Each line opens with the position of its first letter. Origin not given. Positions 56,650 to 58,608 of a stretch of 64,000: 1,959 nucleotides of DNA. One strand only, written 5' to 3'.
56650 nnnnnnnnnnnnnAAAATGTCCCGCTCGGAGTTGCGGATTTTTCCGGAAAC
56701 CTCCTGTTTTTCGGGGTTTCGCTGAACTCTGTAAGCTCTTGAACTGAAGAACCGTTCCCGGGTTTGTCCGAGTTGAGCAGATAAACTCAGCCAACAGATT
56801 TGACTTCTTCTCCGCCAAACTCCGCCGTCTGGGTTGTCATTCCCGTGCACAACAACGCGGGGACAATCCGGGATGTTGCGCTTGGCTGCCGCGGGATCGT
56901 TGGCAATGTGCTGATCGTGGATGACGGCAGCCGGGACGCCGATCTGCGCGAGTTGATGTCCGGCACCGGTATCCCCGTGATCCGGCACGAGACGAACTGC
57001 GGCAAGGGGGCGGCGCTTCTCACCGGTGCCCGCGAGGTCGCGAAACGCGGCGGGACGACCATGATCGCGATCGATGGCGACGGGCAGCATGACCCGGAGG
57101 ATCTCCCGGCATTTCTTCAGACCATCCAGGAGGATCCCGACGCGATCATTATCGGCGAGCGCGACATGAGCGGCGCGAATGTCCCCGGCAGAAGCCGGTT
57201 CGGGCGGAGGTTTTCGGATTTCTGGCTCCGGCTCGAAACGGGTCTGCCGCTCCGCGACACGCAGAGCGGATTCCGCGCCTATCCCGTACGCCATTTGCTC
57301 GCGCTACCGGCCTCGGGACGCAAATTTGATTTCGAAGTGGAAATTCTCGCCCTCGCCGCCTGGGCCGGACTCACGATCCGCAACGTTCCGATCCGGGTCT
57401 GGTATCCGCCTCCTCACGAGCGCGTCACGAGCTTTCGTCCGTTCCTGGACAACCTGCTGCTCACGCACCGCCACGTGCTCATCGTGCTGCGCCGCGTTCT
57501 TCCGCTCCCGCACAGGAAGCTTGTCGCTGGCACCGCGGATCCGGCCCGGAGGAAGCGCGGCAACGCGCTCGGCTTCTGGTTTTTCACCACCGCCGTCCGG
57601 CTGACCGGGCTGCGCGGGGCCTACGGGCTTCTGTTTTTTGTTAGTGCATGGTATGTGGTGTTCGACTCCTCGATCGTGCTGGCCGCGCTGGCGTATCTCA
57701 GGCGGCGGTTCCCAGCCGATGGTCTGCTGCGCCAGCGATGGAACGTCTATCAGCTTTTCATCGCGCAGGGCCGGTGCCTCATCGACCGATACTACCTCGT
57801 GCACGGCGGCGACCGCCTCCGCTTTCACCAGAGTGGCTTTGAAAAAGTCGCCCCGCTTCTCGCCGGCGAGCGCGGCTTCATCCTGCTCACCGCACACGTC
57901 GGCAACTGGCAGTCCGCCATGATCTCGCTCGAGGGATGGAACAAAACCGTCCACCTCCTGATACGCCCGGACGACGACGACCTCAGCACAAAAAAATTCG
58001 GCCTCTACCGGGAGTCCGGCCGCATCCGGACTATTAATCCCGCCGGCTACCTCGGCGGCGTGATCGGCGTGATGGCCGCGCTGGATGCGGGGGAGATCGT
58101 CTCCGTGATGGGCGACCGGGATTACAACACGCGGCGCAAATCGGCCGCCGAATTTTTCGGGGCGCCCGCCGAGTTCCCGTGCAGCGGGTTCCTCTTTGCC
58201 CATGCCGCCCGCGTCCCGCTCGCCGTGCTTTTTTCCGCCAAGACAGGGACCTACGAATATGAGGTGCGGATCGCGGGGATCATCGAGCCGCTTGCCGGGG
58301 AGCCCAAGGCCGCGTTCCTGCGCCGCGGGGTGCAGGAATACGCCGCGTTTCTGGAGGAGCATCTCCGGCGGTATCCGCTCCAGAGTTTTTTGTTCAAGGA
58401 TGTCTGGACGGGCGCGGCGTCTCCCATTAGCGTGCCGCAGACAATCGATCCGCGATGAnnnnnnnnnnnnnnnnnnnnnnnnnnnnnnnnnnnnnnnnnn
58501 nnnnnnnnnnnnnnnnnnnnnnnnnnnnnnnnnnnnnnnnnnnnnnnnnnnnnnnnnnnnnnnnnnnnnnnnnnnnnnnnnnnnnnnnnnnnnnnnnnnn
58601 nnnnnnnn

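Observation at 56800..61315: Compact, translationally coupled GT2-acyltransferase / ACP / KS / Cys-less KS partner / ACP cassette resembling the core of aryl-polyene clusters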

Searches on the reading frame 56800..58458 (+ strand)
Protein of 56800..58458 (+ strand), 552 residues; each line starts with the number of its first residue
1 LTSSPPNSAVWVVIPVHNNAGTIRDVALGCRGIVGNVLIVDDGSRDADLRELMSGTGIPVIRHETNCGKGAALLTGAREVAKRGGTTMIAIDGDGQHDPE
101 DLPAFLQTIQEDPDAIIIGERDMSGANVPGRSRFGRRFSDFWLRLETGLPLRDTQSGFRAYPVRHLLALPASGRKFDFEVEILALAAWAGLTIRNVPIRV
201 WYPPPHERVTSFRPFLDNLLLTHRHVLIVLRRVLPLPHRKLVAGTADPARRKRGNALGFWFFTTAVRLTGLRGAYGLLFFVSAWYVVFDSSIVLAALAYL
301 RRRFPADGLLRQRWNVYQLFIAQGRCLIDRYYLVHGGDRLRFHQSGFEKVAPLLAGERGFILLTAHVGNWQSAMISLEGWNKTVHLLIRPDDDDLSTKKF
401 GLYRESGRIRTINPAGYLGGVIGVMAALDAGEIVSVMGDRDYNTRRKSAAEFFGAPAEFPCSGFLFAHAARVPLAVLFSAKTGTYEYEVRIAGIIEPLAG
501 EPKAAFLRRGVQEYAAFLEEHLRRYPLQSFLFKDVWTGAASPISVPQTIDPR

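Call 3: search_protein_families(library=pfam, proteins=[window:56800-58458:+], max_evalue=0.01)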
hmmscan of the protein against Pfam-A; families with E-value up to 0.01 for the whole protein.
window:56800-58458:+ (552 aa): 2 families
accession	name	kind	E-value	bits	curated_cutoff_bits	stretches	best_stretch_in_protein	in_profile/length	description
PF00535.33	Glycos_transf_2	-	5.2e-16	59.5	23.3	1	12-136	2-130/168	Glycosyl transferase family 2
PF03279.18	Lip_A_acyltrans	-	4.2e-11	43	22.3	1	341-490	104-253/295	Bacterial lipid A biosynthesis acyltransferase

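Call 4: search_protein_families(library=ncbifam, proteins=[window:56800-58458:+], max_evalue=0.01)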
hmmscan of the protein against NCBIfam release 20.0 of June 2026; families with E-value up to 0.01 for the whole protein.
window:56800-58458:+ (552 aa): 12 families
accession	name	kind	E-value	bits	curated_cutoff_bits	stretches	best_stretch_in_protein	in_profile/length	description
NF058614.1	PPMAGASynPpgS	equivalog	1.6e-22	80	370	1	10-173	2-171/226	polyprenyl-phospho-N-acetylgalactosaminyl synthase PpgS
TIGR04182.1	glyco_TIGR04182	equivalog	3.7e-16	59.4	325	1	10-219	2-208/293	S-layer glycoprotein N-glycosyltransferase AglJ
NF005919.0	PRK07920.1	equivalog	1.6e-08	34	209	1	338-539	99-296/311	phosphatidylinositol mannoside acyltransferase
NF047588.1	GlcsyltransPgfSStrep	equivalog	1.3e-07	31.2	500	1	37-164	37-162/308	glycosyltransferase PgfS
TIGR03965.1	mycofact_glyco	equivalog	2e-07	30.3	280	1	7-80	73-153/467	mycofactocin biosynthesis glycosyltransferase MftF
NF006487.0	PRK08905.1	equivalog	3.8e-07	29.4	281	1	342-528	86-265/290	lysophospholipid acyltransferase family protein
NF041391.1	DPhHxTase_Halo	equivalog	7.7e-07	28.3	375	1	37-198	27-181/213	dolichyl-phosphate hexose transferase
NF007986.1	PRK10714.1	equivalog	4.6e-05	22.6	529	1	9-117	7-123/316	undecaprenyl-phosphate 4-deoxy-4-formamido-L-arabinose transferase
NF006270.0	PRK08419.1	equivalog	0.00018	20.9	248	1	345-533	100-285/298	lipid A biosynthesis lauroyl acyltransferase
NF041875.1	EPS_EpsD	equivalog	0.00039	19.9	370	1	36-120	32-115/325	exopolysaccharide biosynthesis glycosyltransferase EpsD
NF005120.0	PRK06553.1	equivalog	0.0014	18.1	273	1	345-536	119-306/308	lipid A biosynthesis lauroyl acyltransferase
NF006438.0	PRK08734.1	equivalog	0.0083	15.2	363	0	344-457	99-209/305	lauroyl acyltransferase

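Call 9: find_homologous_proteins(query=window:56800-58458:+, max_evalue=0.00001)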
Query window:56800-58458:+ (552 aa): 629 proteins with E <= 0.00001 among 8000 candidates; the best 120 are listed.
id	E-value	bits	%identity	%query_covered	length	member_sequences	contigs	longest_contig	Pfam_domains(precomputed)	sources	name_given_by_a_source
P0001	0.0e+0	1267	100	100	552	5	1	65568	PF03279.19,PF00535.33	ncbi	ncbi:MAG: glycosyltransferase [Verrucomicrobiae bacterium]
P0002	6.4e-289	977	77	100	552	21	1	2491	PF03279.19,PF00535.33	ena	-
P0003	2.8e-276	936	75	98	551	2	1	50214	PF03279.19,PF00535.33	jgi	-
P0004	1.2e-274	930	74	98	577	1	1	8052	PF03279.19,PF00535.33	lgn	-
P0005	2.6e-264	896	73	95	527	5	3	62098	PF03279.19,PF00535.33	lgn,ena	-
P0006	3.3e-263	893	70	99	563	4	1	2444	PF03279.19,PF00535.33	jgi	jgi:predicted LPLAT superfamily acyltransferase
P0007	1.5e-261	887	75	95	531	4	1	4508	PF03279.19,PF00535.33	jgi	-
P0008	5.8e-259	879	71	97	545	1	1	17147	PF03279.19,PF00535.33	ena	-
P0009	9.5e-250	848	68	96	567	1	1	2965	PF03279.19,PF00535.33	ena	-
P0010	1.3e-247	841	67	98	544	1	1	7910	PF03279.19,PF00535.33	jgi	jgi:predicted LPLAT superfamily acyltransferase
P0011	4.0e-244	830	67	97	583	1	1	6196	PF03279.19,PF00535.33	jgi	jgi:predicted LPLAT superfamily acyltransferase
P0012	1.2e-242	825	66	98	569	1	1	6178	PF03279.19,PF00535.33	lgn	-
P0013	3.2e-220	751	62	97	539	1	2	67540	PF03279.19,PF00535.33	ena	-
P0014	5.2e-220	750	61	98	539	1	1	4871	PF03279.19,PF00535.33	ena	-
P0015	2.8e-166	573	51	97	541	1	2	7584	PF03279.19,PF00535.33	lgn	-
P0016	5.3e-163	562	50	96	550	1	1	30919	PF03279.19,PF00535.33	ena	-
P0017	5.5e-156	539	55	42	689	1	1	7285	PF03279.19,PF00535.33,PF09835.15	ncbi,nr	ncbi:MAG: DUF2062 domain-containing protein [Candidatus Omnitrophica bacterium]|nr:DUF2062 domain-co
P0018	1.4e-153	531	76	53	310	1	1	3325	PF03279.19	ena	-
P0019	2.0e-153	530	53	42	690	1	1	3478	PF03279.19,PF00535.33,PF09835.15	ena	-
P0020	4.2e-153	529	48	96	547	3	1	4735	PF03279.19,PF00535.33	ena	-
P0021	1.4e-152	527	59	43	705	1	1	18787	PF03279.19,PF00535.33,PF09835.15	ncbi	-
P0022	1.6e-150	521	54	43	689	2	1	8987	PF03279.19,PF00535.33,PF09835.15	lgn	-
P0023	3.7e-150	519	73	56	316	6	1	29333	PF03279.19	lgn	-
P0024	2.9e-149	516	48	95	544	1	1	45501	PF03279.19,PF00535.33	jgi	jgi:predicted LPLAT superfamily acyltransferase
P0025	1.1e-148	514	56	42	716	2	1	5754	PF03279.19,PF00535.33,PF09835.15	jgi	jgi:predicted LPLAT superfamily acyltransferase/uncharacterized protein (DUF2062 family)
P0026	3.8e-145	503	56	42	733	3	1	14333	PF03279.19,PF00535.33,PF09835.15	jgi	-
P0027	6.6e-143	495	47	97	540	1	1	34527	PF03279.19,PF00535.33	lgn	-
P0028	3.4e-137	477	48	43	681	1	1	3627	PF03279.19,PF00535.33,PF09835.15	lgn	-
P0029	7.3e-136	472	47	41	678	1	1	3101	PF03279.19,PF00535.33,PF09835.15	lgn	-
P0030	3.0e-135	470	45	98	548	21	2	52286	PF03279.19,PF00535.33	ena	-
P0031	6.1e-135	469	51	44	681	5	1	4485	PF03279.19,PF00535.33,PF09835.15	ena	-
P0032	5.0e-133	463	52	42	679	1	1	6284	PF03279.19,PF00535.33,PF09835.15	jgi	jgi:predicted LPLAT superfamily acyltransferase/uncharacterized protein (DUF2062 family)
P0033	7.9e-133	462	47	43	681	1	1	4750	PF03279.19,PF00535.33,PF09835.15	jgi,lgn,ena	-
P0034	8.0e-133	462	49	43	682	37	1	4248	PF03279.19,PF00535.33,PF09835.15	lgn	-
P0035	9.8e-132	459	52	42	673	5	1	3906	PF03279.19,PF00535.33,PF09835.15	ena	-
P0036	1.4e-130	455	46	86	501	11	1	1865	PF03279.19,PF00535.33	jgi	jgi:predicted LPLAT superfamily acyltransferase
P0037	1.5e-130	455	49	44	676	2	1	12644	PF03279.19,PF00535.33,PF09835.15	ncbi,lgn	-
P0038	2.4e-130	454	53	46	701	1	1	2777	PF03279.19,PF00535.33,PF09835.15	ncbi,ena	-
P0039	1.1e-129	452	47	47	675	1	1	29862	PF03279.19,PF00535.33,PF09835.15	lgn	-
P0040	1.6e-129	451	39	62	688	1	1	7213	PF03279.19,PF00535.33,PF09835.15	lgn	-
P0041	2.2e-129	451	49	44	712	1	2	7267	PF03279.19,PF00535.33,PF09835.15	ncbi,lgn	-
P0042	4.6e-128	446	48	45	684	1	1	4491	PF03279.19,PF00535.33,PF09835.15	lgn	-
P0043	8.3e-128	446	49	44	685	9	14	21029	PF03279.19,PF00535.33,PF09835.15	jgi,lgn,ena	jgi:predicted LPLAT superfamily acyltransferase/uncharacterized protein (DUF2062 family)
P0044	1.1e-127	445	54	44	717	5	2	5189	PF03279.19,PF00535.33,PF09835.15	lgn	-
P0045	1.6e-127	445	48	45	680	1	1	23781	PF03279.19,PF00535.33,PF09835.15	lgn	-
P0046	3.8e-127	443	45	44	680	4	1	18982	PF03279.19,PF00535.33,PF09835.15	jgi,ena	-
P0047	5.6e-127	443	47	44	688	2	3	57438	PF03279.19,PF00535.33,PF09835.15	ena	-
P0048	6.1e-127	443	48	42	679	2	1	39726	PF03279.19,PF00535.33,PF09835.15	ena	-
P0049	8.5e-127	442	45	45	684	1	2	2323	PF03279.19,PF00535.33,PF09835.15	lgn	-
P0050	9.1e-126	439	45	46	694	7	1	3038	PF03279.19,PF00535.33,PF09835.15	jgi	-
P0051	1.2e-125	438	50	44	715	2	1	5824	PF03279.19,PF00535.33,PF09835.15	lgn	-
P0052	1.7e-125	438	49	39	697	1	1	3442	PF03279.19,PF00535.33,PF09835.15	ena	-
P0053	2.6e-125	437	43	97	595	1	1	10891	PF03279.19,PF00535.33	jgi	jgi:predicted LPLAT superfamily acyltransferase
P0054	4.0e-125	437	43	98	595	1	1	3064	PF03279.19,PF00535.33,PF12804.14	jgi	jgi:predicted LPLAT superfamily acyltransferase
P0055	8.9e-125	436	50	42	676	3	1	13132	PF03279.19,PF00535.33,PF09835.15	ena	-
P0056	7.7e-124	432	66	53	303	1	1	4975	PF03279.19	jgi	jgi:predicted LPLAT superfamily acyltransferase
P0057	8.0e-124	432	45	43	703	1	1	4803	PF03279.19,PF00535.33,PF09835.15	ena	-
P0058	1.7e-123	431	43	96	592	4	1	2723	PF03279.19,PF00535.33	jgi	jgi:predicted LPLAT superfamily acyltransferase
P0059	2.8e-123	431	42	98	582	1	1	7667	PF03279.19,PF00535.33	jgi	jgi:predicted LPLAT superfamily acyltransferase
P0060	3.4e-123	430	42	96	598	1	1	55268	PF03279.19,PF00535.33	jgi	jgi:predicted LPLAT superfamily acyltransferase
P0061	1.3e-122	428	47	42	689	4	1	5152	PF03279.19,PF00535.33,PF09835.15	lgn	-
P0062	2.7e-121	424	48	40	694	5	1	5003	PF03279.19,PF00535.33,PF09835.15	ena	-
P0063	4.3e-121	423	55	43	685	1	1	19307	PF03279.19,PF00535.33,PF09835.15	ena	-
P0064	5.4e-121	423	44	42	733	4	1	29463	PF03279.19,PF00535.33,PF09835.15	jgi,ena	-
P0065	2.0e-119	418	41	96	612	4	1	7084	PF03279.19,PF00535.33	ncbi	-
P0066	3.5e-119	417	56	43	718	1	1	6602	PF03279.19,PF00535.33,PF09835.15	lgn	-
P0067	1.5e-118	415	51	43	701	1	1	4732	PF03279.19,PF00535.33,PF09835.15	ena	-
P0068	6.6e-118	413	44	46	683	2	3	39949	PF03279.19,PF00535.33,PF09835.15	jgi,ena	-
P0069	1.5e-117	412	41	96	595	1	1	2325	PF03279.19,PF00535.33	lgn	-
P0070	1.1e-116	409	46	46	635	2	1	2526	PF03279.19,PF00535.33,PF09835.15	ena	-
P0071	2.8e-115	404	52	43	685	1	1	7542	PF03279.19,PF00535.33,PF09835.15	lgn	-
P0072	2.0e-112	395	45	44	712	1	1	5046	PF03279.19,PF00535.33,PF09835.15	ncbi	-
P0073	6.5e-111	390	47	44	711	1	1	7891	PF03279.19,PF00535.33,PF09835.15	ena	-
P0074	1.3e-110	389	45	44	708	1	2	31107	PF03279.19,PF00535.33,PF09835.15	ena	-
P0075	1.4e-110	389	46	44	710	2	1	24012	PF03279.19,PF00535.33,PF09835.15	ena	-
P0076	1.0e-109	386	47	44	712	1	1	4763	PF03279.19,PF00535.33,PF09835.15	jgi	-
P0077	2.0e-109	385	45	46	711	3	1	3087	PF03279.19,PF00535.33,PF09835.15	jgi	jgi:predicted LPLAT superfamily acyltransferase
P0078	6.7e-109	383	48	42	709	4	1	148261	PF03279.19,PF00535.33,PF09835.15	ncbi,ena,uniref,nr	ncbi:DUF2062 domain-containing protein [uncultured Desulfuromusa sp.]|uniref:LpxL/LpxP family acyltr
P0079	9.7e-109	383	45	43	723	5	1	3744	PF03279.19,PF00535.33,PF09835.15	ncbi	-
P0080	1.9e-108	382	49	44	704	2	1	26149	PF03279.19,PF00535.33,PF09835.15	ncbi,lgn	-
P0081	6.0e-108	380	45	46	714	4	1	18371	PF03279.19,PF00535.33,PF09835.15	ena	-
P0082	8.9e-108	379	46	46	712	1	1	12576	PF03279.19,PF00535.33,PF09835.15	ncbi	-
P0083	2.7e-107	378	46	44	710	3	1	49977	PF03279.19,PF00535.33,PF09835.15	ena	-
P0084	3.1e-107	378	47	45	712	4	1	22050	PF03279.19,PF00535.33,PF09835.15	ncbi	-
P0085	2.0e-106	375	46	43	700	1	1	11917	PF03279.19,PF00535.33,PF09835.15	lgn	-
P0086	2.1e-105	372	45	46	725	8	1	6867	PF03279.19,PF00535.33,PF09835.15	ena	-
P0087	4.5e-105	371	47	42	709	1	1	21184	PF03279.19,PF00535.33,PF09835.15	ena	-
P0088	4.1e-104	367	46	43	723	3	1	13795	PF03279.19,PF00535.33,PF09835.15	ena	-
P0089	9.6e-104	366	46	43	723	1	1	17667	PF03279.19,PF00535.33,PF09835.15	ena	-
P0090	1.3e-102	362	48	43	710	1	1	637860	PF03279.19,PF00535.33,PF09835.15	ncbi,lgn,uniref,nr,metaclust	ncbi:Predicted acyltransferase, LPLAT superfamily [Desulfuromusa kysingii]|uniref:Predicted acyltran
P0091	1.1e-98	349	39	97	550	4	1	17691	PF03279.19,PF00535.33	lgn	-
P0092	4.4e-96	341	43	75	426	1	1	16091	PF03279.19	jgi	jgi:predicted LPLAT superfamily acyltransferase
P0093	9.6e-96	340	39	55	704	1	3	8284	PF03279.19,PF00535.33,PF09835.15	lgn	-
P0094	6.6e-94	334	43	42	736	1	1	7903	PF03279.19,PF00535.33,PF09835.15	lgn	-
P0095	2.4e-91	325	53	53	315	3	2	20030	PF03279.19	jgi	-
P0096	4.3e-90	321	64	42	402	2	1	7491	PF00535.33,PF09835.15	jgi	-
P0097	4.8e-90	321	62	43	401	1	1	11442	PF00535.33,PF09835.15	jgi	jgi:glycosyltransferase involved in cell wall biosynthesis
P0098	7.1e-90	320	57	44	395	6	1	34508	PF00535.33,PF09835.15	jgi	jgi:glycosyltransferase involved in cell wall biosynthesis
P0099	1.1e-89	320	57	45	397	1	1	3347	PF00535.33,PF09835.15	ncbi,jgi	jgi:glycosyltransferase involved in cell wall biosynthesis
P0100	2.2e-89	319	58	44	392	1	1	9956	PF00535.33,PF09835.15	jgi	-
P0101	2.9e-89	318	59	45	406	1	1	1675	PF00535.33,PF09835.15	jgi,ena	jgi:glycosyltransferase involved in cell wall biosynthesis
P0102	5.7e-89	317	58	44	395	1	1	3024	PF00535.33,PF09835.15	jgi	jgi:glycosyltransferase involved in cell wall biosynthesis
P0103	1.1e-88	316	62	42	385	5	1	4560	PF00535.33,PF09835.15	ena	-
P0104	2.2e-88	315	46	39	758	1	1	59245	PF03279.19,PF00535.33,PF09835.15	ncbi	-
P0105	3.1e-88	315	60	42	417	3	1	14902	PF00535.33,PF09835.15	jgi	jgi:uncharacterized protein (DUF2062 family)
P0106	5.4e-88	314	59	43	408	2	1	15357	PF00535.33,PF09835.15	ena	-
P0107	1.2e-87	313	49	43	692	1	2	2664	PF03279.19,PF00535.33,PF09835.15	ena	-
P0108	1.2e-87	313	56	45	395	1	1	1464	PF00535.33,PF09835.15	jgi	jgi:glycosyltransferase involved in cell wall biosynthesis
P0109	5.9e-87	311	46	41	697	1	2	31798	PF03279.19,PF00535.33,PF09835.15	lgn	-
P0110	6.8e-87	311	58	43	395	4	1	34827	PF00535.33,PF09835.15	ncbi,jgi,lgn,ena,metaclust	metaclust:\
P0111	7.5e-87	310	51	52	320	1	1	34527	PF03279.19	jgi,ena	-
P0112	8.9e-87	310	57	43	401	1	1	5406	PF00535.33,PF09835.15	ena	-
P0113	1.6e-86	309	51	53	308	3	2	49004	PF03279.19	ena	-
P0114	2.8e-86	308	57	43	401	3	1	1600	PF00535.33,PF09835.15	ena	-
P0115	1.2e-85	306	57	47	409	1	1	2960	PF00535.33,PF09835.15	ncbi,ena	-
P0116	1.4e-85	306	57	43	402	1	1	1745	PF00535.33,PF09835.15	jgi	-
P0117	1.6e-85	306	57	43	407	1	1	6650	PF00535.33,PF09835.15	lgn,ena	-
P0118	1.7e-85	306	56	44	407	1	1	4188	PF00535.33,PF09835.15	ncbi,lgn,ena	-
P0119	1.7e-85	306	59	43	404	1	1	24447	PF00535.33,PF09835.15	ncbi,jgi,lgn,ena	ncbi:MAG: DUF2062 domain-containing protein [bacterium]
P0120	2.7e-85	305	56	44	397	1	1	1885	PF00535.33,PF09835.15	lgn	-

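Call 10: find_encoding_contigs(protein=P0090, flank=10000, max_places=1)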
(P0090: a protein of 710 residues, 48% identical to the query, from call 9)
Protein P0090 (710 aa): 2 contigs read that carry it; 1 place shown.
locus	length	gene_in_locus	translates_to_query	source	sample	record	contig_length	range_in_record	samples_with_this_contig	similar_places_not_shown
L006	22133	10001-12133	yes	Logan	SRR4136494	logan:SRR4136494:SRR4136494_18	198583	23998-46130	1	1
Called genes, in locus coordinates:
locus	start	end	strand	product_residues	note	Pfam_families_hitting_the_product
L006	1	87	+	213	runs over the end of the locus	PF03548:LolA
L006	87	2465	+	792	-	PF03176:MMPL (weak)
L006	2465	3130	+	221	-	-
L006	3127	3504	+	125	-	PF07977:FabA (faint), PF22818:ApeI-like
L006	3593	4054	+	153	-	PF13279:4HBT_2, PF03061:4HBT (weak)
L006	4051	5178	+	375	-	PF00109:ketoacyl-synt, PF02801:Ketoacyl-synt_C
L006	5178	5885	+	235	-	PF00109:ketoacyl-synt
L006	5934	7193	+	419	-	PF02310:B12-binding (weak)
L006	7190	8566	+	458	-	PF02310:B12-binding, PF04055:Radical_SAM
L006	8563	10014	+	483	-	PF02310:B12-binding, PF04055:Radical_SAM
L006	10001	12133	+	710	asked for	PF00535:Glycos_transf_2, PF09835:DUF2062, PF03279:Lip_A_acyltrans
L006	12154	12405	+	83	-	PF00550:PP-binding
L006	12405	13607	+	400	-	PF00109:ketoacyl-synt, PF00108:Thiolase_N (weak), PF02801:Ketoacyl-synt_C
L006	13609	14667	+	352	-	PF00109:ketoacyl-synt, PF13723:Ketoacyl-synt_2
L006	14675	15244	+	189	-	PF09411:PagL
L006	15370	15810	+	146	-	-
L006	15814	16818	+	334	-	PF14399:BtrH_N, PF16169:DUF4872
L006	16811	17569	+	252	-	PF00005:ABC_tran, PF13304:AAA_21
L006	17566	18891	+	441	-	PF12679:ABC2_membrane_2, PF12698:ABC2_membrane_3, PF12730:ABC2_membrane_4, PF01061:ABC2_membrane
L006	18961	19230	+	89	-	PF00550:PP-binding (weak)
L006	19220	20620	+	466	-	PF00561:Abhydrolase_1, PF00975:Thioesterase (weak), PF12146:Hydrolase_4, PF12697:Abhydrolase_6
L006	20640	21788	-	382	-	PF08541:ACP_syn_III_C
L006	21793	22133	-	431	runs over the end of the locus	PF02310:B12-binding, PF04055:Radical_SAM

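Call 11: find_encoding_contigs(protein=P0060, flank=10000, max_places=1)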
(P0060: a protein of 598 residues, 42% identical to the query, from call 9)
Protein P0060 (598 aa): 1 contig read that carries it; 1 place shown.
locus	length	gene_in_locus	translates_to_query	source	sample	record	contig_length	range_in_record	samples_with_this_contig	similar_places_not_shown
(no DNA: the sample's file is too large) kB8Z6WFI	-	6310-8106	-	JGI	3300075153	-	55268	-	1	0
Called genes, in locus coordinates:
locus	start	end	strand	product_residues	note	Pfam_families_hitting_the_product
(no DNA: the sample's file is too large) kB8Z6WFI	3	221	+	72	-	?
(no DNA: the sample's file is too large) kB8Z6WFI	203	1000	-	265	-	PF00730:HhH-GPD, PF00633:HHH (faint)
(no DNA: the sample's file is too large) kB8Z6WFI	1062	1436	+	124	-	PF07977:FabA, PF22818:ApeI-like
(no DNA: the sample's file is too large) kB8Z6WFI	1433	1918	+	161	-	PF13279:4HBT_2, PF03061:4HBT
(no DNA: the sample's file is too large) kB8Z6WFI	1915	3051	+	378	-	PF00109:ketoacyl-synt, PF02801:Ketoacyl-synt_C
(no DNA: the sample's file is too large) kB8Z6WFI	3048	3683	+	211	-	-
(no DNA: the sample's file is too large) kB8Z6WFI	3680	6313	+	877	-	PF02310:B12-binding, PF04055:Radical_SAM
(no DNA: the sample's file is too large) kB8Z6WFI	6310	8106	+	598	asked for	PF00535:Glycos_transf_2, PF03279:Lip_A_acyltrans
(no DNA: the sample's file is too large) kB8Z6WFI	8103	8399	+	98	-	PF00550:PP-binding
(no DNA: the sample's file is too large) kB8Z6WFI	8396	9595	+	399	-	PF00109:ketoacyl-synt, PF00108:Thiolase_N (weak), PF02801:Ketoacyl-synt_C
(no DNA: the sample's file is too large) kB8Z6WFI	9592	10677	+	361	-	PF13723:Ketoacyl-synt_2 (weak), PF00109:ketoacyl-synt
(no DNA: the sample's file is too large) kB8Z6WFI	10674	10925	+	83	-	PF23297:ACP_SdgA_C (weak), PF00550:PP-binding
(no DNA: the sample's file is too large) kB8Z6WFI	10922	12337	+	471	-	-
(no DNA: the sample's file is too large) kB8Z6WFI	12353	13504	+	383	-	PF12831:FAD_oxidored, PF13450:NAD_binding_8 (weak), PF12831:FAD_oxidored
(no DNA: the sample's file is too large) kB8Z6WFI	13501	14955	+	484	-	PF00501:AMP-binding, PF13193:AMP-binding_C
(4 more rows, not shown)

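Call 12: find_encoding_contigs(protein=P0030, flank=10000, max_places=1)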
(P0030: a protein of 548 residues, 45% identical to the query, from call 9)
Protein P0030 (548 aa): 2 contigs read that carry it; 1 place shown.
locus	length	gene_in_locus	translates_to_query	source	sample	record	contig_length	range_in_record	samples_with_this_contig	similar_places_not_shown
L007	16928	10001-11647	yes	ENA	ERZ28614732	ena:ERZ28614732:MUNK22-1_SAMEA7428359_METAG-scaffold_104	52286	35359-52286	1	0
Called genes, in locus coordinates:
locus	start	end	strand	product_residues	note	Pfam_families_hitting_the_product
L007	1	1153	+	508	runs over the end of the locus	PF00890:FAD_binding_2 (weak), PF01266:DAO (faint), PF07992:Pyr_redox_2 (faint), PF12831:FAD_oxidored (weak), PF13450:NAD_binding_8, PF01593:Amino_oxidase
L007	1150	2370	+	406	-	PF00109:ketoacyl-synt, PF02801:Ketoacyl-synt_C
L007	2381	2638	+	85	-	PF00550:PP-binding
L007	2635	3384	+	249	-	PF01553:Acyltransferase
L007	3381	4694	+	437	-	PF00501:AMP-binding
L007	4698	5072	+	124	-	PF07977:FabA (weak), PF22818:ApeI-like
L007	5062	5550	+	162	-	PF13279:4HBT_2, PF03061:4HBT (weak)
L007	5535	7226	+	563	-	PF00109:ketoacyl-synt, PF08545:ACP_syn_III (weak), PF02801:Ketoacyl-synt_C, PF00109:ketoacyl-synt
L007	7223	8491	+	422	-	PF02310:B12-binding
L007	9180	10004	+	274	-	PF04055:Radical_SAM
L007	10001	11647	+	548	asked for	PF00535:Glycos_transf_2, PF03279:Lip_A_acyltrans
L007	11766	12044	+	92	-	PF00550:PP-binding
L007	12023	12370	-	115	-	-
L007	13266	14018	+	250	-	PF00109:ketoacyl-synt, PF13723:Ketoacyl-synt_2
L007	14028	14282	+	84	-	PF00550:PP-binding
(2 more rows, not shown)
